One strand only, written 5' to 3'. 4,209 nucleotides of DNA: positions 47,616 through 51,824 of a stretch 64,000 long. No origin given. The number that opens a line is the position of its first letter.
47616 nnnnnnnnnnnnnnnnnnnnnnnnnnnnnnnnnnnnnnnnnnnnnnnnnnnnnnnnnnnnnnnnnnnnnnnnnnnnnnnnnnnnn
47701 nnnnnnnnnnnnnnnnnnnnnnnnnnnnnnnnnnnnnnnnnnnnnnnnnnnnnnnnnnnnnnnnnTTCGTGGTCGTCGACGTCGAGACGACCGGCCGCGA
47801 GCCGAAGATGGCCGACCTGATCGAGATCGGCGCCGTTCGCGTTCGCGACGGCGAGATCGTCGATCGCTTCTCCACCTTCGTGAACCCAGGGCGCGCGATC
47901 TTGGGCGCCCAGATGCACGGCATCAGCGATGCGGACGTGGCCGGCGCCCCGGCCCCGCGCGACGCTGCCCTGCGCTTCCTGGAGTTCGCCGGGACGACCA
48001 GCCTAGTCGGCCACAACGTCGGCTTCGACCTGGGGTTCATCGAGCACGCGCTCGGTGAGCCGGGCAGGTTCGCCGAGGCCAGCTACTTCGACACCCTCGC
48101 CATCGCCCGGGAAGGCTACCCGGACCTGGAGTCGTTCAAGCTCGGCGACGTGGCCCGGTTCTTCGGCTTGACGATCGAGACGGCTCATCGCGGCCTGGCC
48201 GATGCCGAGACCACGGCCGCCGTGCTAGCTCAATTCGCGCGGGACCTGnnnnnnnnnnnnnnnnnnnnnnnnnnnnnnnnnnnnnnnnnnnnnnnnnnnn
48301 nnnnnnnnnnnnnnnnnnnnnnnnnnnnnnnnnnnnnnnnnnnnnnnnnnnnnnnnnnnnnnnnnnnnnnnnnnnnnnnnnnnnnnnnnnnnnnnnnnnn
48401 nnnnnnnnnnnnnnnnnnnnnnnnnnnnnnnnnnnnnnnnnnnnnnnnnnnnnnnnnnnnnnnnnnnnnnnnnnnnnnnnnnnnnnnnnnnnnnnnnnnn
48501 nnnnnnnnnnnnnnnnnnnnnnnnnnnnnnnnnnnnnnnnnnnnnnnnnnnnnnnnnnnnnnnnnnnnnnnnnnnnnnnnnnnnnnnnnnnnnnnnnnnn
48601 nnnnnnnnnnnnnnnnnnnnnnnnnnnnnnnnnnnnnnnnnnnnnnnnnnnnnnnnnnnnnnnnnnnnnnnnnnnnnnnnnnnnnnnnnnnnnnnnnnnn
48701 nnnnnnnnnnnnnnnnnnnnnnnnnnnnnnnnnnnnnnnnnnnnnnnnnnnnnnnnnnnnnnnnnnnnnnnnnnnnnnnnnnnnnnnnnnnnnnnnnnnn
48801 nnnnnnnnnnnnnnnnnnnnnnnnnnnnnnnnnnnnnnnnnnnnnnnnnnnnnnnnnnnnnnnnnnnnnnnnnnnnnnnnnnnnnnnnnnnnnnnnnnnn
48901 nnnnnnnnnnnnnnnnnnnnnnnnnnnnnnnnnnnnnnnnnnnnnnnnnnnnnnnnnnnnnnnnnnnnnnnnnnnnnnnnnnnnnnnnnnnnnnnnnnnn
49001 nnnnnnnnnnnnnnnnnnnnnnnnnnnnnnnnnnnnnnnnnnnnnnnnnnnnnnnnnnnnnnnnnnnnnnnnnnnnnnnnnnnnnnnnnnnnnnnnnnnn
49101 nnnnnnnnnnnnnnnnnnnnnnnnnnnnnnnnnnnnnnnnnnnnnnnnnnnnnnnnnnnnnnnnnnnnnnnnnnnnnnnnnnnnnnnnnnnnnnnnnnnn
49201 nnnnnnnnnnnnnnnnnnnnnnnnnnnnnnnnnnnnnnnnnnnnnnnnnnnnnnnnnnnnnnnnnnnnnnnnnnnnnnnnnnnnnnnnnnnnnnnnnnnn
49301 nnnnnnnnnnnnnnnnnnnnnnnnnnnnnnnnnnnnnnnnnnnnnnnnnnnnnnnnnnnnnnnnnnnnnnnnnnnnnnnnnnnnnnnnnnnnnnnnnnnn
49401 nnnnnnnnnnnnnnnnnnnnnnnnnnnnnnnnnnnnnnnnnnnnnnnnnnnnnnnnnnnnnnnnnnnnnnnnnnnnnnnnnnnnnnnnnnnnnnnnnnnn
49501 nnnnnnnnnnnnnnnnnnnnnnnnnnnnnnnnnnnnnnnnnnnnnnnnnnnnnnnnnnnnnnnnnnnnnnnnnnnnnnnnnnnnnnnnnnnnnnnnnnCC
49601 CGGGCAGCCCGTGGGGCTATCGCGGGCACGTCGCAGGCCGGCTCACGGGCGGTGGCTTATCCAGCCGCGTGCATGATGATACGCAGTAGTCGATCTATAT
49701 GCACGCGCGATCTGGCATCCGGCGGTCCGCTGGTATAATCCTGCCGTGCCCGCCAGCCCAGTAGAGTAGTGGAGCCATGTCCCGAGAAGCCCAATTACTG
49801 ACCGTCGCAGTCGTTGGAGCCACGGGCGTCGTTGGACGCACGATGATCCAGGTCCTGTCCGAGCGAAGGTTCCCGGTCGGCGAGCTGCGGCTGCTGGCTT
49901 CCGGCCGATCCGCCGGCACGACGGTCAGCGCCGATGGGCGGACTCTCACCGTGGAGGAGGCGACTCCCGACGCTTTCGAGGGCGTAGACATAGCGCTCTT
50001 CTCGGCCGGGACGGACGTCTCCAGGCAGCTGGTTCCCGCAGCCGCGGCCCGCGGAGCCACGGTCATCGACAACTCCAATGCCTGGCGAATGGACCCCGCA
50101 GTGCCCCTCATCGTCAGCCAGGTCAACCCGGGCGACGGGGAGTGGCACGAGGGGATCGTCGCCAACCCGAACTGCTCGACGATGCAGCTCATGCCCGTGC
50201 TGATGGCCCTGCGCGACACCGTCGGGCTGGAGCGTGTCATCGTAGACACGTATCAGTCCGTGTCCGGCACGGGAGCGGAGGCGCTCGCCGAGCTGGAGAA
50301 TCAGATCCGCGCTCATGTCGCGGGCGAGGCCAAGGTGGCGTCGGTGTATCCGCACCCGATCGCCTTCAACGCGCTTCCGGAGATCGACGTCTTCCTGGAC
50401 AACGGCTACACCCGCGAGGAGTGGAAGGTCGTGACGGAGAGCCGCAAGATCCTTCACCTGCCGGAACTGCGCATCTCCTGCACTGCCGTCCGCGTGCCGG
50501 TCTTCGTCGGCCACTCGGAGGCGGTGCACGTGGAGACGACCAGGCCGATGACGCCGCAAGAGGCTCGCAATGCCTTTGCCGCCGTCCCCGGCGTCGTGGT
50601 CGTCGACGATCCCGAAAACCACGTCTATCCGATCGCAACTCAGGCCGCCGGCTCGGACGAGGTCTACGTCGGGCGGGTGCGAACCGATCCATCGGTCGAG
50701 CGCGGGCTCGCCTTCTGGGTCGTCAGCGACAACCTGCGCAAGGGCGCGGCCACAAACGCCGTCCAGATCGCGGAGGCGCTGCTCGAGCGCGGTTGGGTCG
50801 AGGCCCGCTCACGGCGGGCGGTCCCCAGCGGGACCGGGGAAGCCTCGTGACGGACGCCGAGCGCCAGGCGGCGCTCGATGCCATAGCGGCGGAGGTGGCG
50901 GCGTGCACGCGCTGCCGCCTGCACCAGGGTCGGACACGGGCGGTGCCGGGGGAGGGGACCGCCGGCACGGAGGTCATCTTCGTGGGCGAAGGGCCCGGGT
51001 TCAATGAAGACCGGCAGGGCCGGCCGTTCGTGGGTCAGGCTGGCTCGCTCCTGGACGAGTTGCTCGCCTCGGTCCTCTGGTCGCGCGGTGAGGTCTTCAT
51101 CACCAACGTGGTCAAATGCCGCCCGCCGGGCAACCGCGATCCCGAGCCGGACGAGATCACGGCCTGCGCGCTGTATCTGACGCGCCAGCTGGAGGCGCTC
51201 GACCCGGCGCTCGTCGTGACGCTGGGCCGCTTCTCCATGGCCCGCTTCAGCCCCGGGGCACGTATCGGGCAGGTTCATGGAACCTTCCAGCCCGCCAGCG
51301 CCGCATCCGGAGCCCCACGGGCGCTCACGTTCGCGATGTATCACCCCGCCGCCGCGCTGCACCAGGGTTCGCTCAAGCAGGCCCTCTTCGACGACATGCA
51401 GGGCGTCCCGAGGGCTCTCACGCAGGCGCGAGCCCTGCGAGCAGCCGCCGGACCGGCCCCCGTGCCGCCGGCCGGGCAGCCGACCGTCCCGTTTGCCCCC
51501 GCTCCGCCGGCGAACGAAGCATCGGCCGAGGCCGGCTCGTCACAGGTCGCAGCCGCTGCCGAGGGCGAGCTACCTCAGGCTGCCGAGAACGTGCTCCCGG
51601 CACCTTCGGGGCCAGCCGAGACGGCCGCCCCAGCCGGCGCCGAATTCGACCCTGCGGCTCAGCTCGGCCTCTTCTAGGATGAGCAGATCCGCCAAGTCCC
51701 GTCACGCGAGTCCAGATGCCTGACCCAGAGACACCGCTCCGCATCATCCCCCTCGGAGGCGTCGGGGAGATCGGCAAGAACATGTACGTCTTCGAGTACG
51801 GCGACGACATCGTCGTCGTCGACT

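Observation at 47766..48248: DnaQ/PolC-type DEDDh 3'-5' exonuclease domain inserted inside polynucleotide phosphorylase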

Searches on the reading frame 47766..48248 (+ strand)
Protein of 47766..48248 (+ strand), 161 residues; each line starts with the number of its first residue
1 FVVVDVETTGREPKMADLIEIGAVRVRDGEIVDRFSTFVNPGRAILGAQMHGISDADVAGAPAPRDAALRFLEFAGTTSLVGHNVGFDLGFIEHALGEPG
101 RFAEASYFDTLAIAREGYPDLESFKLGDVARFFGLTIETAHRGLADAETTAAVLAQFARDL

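Call 3: search_protein_families(library=pfam, proteins=[window:47766-48248:+], max_evalue=0.01)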
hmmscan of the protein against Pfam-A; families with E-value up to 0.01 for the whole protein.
window:47766-48248:+ (161 aa): 3 families
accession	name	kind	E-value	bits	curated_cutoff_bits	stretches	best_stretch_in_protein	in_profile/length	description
PF00929.31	RNase_T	-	3.3e-29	103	24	1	2-154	1-164/164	Exonuclease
PF16473.11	Rv2179c-like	-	6.4e-07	29.7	27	1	2-155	3-174/177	3'-5' exoribonuclease Rv2179c-like domain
PF13482.12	RNase_H_2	-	0.0044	17.4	22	0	4-138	3-118/165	RNase_H superfamily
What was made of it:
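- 47766..48248 (+): Nested DEDDh 3'-5' exonuclease domain, aa 253-413. Call 3: PF00929, 103 bits, E 3.3e-29.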

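Call 4: search_protein_families(library=ncbifam, proteins=[window:47766-48248:+], max_evalue=0.01)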
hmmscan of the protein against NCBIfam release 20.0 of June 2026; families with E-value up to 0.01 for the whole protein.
window:47766-48248:+ (161 aa): 30 families (the best 25 are shown)
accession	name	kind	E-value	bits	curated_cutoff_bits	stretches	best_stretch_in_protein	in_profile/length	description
NF005906.0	PRK07883.1-4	equivalog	2.1e-43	148.5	495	1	1-158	8-168/563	DEDD exonuclease domain-containing protein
NF005907.0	PRK07883.1-5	equivalog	3.3e-38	131.4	454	1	1-155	30-189/584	DEDD exonuclease domain-containing protein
NF005981.0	PRK08074.1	equivalog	1.3e-37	129.3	789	1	1-158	5-166/931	ATP-dependent DNA helicase DinG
NF005905.0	PRK07883.1-3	equivalog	2.2e-36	125.6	508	1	1-156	26-186/581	DEDD exonuclease domain-containing protein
NF001688.0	PRK00448.1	equivalog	7e-36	123.3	873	1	1-160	425-587/1445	PolC-type DNA polymerase III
TIGR01407.1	dinG_rel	hypoth_equivalog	2.2e-35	122.2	547.7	1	1-154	2-158/889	putative DnaQ family exonuclease/DinG family helicase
TIGR01405.1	polC_Gram_pos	equivalog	6.1e-32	110.3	1043.45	1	1-159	191-352/1211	DNA polymerase III subunit alpha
NF005289.0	PRK06807.1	equivalog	3.6e-29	102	335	1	1-158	10-169/313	3'-5' exonuclease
NF005904.0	PRK07883.1-2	equivalog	1.2e-28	99.8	969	1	1-155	32-191/584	DEDD exonuclease domain-containing protein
NF006316.0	PRK08517.1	equivalog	2.9e-26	92.4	247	1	1-155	72-227/270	3'-5' exonuclease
NF005903.0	PRK07883.1-1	equivalog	5.4e-25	87.9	1038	1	1-155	42-207/642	DEDD exonuclease domain-containing protein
NF005836.0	PRK07740.1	equivalog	4e-23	82.1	261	1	1-157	61-222/244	hypothetical protein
TIGR00573.1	dnaq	subfamily_domain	5.3e-21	75.1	71.5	1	1-156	9-168/217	exonuclease, DNA polymerase III, epsilon subunit family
TIGR01406.1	dnaQ_proteo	equivalog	7.3e-21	74.8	222.7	1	2-156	3-163/231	DNA polymerase III subunit epsilon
NF005569.0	PRK07246.1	equivalog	1.1e-20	73.6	794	1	1-156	9-165/820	bifunctional DnaQ family exonuclease/ATP-dependent helicase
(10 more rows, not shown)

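Call 13: search_solved_structures(query=window:47766-48248:+, max_evalue=0.00001, show_alignments=2)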
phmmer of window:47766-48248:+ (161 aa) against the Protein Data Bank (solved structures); distinct sequences matched with E-value up to 0.00001: 10.
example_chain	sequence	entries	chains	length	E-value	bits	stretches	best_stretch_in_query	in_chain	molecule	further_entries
9qpc_A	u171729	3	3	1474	8.1e-23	84.6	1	1-154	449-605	DNA polymerase III PolC-type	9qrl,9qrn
2p1j_A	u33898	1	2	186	1.5e-21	80.5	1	1-158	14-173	DNA polymerase III polC-type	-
8zef_A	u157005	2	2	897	2.3e-15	60.4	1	1-154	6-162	3'-5' exonuclease DinG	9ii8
8fyc_K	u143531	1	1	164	6e-13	52.5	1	1-152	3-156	DEDDh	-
8fy9_A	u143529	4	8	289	3.2e-12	50.1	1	1-152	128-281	Cas2-DEDDh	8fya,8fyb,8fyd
8h18_A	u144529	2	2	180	3.4e-11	46.8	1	1-148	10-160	DnaQ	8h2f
1j53_A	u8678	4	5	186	1.1e-09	41.9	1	2-153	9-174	DNA polymerase III, epsilon chain | DNA polymerase III epsilon subunit | DNA POLYMERASE III SUBUNIT EPSILON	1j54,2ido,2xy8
2gui_A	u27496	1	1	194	1.3e-09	41.7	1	2-153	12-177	DNA polymerase III epsilon subunit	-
5fku_D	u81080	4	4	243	2.5e-09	40.8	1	2-153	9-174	DNA POLYMERASE III SUBUNIT EPSILON | DNA POLYMERASE III EPSILON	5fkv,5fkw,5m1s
9l8b_A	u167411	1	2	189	7.8e-06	29.4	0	2-149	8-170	exodeoxyribonuclease III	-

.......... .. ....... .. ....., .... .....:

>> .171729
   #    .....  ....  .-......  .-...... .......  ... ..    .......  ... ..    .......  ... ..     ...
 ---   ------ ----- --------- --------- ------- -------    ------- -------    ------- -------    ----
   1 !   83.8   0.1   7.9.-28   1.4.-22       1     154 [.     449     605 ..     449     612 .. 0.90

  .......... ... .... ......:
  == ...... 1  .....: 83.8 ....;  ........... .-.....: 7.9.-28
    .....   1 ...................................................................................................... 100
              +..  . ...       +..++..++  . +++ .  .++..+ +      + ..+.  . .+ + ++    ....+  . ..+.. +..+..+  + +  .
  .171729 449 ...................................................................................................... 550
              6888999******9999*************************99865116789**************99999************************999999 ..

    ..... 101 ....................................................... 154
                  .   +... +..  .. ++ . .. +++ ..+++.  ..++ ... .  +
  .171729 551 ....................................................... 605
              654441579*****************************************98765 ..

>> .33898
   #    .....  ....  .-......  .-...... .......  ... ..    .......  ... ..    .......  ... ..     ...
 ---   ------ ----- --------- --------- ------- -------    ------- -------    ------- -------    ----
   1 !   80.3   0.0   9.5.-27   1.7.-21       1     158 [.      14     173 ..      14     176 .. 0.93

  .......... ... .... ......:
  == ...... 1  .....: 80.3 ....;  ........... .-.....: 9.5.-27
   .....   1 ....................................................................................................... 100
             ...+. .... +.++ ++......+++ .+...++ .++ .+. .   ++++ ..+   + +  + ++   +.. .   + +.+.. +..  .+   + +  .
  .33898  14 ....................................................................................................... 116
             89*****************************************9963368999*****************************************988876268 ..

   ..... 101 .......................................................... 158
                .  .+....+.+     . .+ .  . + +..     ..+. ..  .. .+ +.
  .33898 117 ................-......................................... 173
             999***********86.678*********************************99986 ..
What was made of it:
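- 47766..48248 (+): Call 13: PolC exonuclease 2p1j at E 1.5e-21.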

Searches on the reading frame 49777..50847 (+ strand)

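Call 9: search_protein_families(library=pfam, proteins=[window:49777-50847:+], max_evalue=0.00001)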
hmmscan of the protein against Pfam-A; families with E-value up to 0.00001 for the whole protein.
window:49777-50847:+ (357 aa): 2 families
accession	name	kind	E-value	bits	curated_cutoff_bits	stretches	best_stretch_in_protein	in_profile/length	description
PF02774.23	Semialdhyde_dhC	-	4.9e-53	180.5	26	1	142-322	1-184/184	Semialdehyde dehydrogenase, dimerisation domain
PF01118.30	Semialdhyde_dh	-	9.5e-33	113.6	26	1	9-118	1-115/121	Semialdehyde dehydrogenase, NAD binding domain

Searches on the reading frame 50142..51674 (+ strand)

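Call 9: search_protein_families(library=pfam, proteins=[window:50142-51674:+], max_evalue=0.00001)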
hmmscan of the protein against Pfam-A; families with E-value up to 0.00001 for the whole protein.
window:50142-51674:+ (511 aa): 1 family
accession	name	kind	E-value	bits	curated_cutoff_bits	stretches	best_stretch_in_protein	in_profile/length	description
PF03167.25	UDG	-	1.6e-31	109.7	24.3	1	269-414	1-131/141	Uracil DNA glycosylase superfamily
